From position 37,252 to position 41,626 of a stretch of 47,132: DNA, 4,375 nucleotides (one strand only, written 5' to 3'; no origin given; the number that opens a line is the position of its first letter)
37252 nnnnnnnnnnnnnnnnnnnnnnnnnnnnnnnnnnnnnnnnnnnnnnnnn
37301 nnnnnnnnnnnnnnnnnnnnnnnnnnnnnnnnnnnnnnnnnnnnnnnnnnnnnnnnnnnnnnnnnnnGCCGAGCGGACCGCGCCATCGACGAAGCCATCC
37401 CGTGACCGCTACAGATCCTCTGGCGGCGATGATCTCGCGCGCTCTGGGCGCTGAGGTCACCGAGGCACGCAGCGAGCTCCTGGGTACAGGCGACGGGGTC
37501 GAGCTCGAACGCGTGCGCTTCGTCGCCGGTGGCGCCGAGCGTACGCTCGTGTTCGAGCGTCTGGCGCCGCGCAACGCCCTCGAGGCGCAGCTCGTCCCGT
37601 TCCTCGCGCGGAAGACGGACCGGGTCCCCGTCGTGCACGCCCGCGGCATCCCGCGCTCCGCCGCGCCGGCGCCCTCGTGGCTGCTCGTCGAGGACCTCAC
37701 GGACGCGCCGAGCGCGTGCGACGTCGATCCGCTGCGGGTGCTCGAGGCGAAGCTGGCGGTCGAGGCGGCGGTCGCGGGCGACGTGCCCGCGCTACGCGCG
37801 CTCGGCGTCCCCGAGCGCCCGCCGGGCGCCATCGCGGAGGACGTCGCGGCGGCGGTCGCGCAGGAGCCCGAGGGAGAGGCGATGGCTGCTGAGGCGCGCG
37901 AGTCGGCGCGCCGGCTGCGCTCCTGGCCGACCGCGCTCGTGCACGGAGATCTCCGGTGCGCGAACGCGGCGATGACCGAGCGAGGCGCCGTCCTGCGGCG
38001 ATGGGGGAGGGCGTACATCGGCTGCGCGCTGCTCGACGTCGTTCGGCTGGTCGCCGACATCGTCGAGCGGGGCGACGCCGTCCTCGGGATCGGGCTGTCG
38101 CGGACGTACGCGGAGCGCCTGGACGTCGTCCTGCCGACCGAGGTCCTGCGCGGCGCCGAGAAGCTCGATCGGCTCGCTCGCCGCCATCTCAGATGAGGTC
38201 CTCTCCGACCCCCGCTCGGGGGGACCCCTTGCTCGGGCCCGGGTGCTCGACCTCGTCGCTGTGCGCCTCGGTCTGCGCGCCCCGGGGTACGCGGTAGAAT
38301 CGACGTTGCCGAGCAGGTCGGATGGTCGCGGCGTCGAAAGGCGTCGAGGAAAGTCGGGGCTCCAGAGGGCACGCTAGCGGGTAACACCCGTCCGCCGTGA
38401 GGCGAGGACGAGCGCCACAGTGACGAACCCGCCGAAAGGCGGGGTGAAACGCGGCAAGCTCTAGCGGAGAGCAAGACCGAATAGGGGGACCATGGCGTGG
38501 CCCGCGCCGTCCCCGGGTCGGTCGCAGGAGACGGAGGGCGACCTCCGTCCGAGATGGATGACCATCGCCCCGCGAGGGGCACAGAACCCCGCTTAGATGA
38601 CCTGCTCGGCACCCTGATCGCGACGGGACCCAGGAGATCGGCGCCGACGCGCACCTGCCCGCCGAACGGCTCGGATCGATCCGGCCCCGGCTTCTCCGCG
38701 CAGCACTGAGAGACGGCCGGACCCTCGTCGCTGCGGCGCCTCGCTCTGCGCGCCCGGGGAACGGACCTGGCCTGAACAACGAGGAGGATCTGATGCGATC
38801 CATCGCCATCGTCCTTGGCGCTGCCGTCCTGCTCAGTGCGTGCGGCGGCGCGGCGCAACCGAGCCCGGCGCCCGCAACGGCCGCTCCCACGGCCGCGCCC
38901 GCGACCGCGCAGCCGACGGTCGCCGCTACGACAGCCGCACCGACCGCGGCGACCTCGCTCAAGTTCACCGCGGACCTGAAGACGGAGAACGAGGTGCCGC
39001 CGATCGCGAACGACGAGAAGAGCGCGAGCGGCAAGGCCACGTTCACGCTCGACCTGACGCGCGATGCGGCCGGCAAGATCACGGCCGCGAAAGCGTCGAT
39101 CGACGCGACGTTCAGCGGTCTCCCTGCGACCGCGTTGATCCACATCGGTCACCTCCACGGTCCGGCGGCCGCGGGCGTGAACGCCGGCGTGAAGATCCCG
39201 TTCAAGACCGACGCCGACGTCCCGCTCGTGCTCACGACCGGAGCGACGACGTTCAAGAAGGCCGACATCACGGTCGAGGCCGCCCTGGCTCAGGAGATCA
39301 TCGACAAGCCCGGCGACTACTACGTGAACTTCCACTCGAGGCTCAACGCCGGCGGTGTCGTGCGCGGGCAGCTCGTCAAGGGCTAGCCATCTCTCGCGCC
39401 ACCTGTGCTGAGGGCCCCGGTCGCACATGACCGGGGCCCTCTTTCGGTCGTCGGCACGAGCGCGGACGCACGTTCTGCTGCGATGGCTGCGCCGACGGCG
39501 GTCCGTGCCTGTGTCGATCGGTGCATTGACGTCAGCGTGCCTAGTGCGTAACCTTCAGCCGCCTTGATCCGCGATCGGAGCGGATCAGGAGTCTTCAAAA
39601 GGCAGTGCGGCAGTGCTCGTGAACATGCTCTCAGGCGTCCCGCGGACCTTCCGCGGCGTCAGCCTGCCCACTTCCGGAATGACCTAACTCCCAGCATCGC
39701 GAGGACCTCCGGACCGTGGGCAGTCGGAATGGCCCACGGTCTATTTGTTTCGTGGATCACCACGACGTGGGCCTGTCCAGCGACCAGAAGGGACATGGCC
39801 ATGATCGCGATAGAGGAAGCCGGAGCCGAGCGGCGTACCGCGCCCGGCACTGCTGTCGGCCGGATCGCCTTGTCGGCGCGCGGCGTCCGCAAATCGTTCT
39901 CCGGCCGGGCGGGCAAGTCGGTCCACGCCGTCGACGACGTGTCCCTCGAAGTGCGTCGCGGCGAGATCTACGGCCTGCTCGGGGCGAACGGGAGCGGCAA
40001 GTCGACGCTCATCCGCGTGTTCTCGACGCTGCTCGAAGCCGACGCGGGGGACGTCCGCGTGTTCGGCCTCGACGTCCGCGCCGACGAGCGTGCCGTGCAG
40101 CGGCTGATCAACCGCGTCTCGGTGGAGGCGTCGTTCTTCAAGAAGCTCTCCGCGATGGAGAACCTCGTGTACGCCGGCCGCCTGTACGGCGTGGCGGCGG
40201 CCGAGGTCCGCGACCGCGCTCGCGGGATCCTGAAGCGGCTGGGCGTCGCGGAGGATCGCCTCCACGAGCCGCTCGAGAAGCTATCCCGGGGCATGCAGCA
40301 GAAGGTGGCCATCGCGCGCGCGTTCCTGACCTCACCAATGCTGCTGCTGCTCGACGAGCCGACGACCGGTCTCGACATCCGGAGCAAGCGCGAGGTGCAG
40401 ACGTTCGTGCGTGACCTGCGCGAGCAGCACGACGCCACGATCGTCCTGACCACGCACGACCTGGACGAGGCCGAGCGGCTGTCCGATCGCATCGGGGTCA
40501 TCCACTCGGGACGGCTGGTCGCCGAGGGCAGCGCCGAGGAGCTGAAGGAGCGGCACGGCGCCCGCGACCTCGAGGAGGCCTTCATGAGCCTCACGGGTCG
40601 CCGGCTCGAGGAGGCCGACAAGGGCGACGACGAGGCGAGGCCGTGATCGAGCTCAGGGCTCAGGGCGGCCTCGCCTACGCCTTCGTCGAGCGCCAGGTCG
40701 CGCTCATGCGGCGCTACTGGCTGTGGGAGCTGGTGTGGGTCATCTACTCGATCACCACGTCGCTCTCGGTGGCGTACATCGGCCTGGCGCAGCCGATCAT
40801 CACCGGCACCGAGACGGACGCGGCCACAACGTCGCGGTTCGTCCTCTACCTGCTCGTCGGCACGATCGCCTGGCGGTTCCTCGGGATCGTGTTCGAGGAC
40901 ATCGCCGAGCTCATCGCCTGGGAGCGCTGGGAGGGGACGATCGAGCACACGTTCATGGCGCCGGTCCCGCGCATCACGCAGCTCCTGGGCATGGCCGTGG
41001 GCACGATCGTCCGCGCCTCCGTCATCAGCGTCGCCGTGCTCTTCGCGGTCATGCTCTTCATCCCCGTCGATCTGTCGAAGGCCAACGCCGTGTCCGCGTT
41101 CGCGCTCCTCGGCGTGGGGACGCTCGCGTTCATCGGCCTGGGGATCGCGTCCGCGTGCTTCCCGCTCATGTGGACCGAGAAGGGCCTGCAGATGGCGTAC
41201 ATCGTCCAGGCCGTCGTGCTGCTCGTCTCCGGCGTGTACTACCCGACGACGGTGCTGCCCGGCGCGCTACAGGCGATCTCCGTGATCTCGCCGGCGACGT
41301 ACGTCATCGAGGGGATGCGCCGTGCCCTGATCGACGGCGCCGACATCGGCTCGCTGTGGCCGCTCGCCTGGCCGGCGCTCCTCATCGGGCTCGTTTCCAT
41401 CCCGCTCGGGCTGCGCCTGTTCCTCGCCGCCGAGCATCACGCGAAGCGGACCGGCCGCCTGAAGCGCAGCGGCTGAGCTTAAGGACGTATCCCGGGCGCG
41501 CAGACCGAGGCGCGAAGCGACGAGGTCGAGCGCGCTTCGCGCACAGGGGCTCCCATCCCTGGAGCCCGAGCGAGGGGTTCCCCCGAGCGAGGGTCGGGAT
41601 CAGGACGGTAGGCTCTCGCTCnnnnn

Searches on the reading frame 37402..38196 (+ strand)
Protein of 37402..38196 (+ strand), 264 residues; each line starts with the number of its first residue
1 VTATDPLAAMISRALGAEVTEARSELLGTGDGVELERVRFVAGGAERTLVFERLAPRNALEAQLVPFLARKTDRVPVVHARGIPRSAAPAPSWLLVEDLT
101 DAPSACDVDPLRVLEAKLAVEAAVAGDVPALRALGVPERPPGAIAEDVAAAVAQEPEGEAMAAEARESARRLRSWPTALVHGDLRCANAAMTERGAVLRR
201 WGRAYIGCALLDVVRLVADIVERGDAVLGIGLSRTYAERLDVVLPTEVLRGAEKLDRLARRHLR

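Call 89: search_protein_families(library=pfam, proteins=[window:37402-38196:+], max_evalue=0.00001)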
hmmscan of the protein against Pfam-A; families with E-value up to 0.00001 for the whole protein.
window:37402-38196:+ (264 aa): 1 family
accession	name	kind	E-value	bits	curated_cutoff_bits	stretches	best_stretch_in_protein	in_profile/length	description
PF01636.29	APH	-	2.9e-06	27.7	23.2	1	54-237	33-230/239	Phosphotransferase enzyme family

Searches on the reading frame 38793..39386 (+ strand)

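Call 89: search_protein_families(library=pfam, proteins=[window:38793-39386:+], max_evalue=0.00001)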
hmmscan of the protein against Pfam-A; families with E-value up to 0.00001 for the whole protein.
window:38793-39386:+ (197 aa): 1 family
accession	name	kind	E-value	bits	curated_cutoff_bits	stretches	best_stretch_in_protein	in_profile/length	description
PF07452.17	CHRD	-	3e-16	60.8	24.1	1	58-194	1-117/117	CHRD domain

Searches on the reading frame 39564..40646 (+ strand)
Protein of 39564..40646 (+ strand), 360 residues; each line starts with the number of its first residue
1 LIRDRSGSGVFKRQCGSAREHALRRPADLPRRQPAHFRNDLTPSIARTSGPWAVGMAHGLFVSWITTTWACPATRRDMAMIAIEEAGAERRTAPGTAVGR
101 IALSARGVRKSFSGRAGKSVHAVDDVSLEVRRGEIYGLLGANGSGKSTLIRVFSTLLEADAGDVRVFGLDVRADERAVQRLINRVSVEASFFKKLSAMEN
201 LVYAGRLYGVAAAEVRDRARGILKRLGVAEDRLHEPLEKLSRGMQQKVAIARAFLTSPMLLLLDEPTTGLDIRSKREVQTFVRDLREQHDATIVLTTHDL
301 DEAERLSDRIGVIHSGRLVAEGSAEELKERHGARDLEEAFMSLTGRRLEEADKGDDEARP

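Call 89: search_protein_families(library=pfam, proteins=[window:39564-40646:+], max_evalue=0.00001)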
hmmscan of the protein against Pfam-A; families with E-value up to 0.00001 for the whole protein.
window:39564-40646:+ (360 aa): 2 families
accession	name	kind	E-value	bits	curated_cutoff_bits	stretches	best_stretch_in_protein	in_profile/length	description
PF00005.33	ABC_tran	-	4.1e-31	108.8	25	1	124-268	2-137/137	ABC transporter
PF13304.12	AAA_21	-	1.1e-14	55.6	27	1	225-299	223-299/304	AAA domain, putative AbiEii toxin, Type IV TA system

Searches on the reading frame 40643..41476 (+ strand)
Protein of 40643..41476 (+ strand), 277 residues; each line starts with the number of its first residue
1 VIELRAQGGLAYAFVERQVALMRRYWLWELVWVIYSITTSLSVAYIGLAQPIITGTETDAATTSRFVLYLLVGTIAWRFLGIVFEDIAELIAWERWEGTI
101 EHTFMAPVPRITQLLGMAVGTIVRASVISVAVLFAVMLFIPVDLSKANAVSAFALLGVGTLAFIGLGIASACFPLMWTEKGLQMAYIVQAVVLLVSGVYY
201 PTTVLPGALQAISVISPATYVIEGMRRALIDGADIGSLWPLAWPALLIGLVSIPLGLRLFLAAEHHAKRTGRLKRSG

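Call 89: search_protein_families(library=pfam, proteins=[window:40643-41476:+], max_evalue=0.00001)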
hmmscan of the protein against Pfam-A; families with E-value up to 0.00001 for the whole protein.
window:40643-41476:+ (277 aa): 2 families
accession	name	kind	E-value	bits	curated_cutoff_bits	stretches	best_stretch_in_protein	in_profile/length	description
PF01061.29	ABC2_membrane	-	2.4e-11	44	26.9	1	13-228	5-209/211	ABC-2 type transporter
PF12698.13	ABC2_membrane_3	-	3e-08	33.6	31.6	1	60-252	154-341/347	ABC-2 family transporter protein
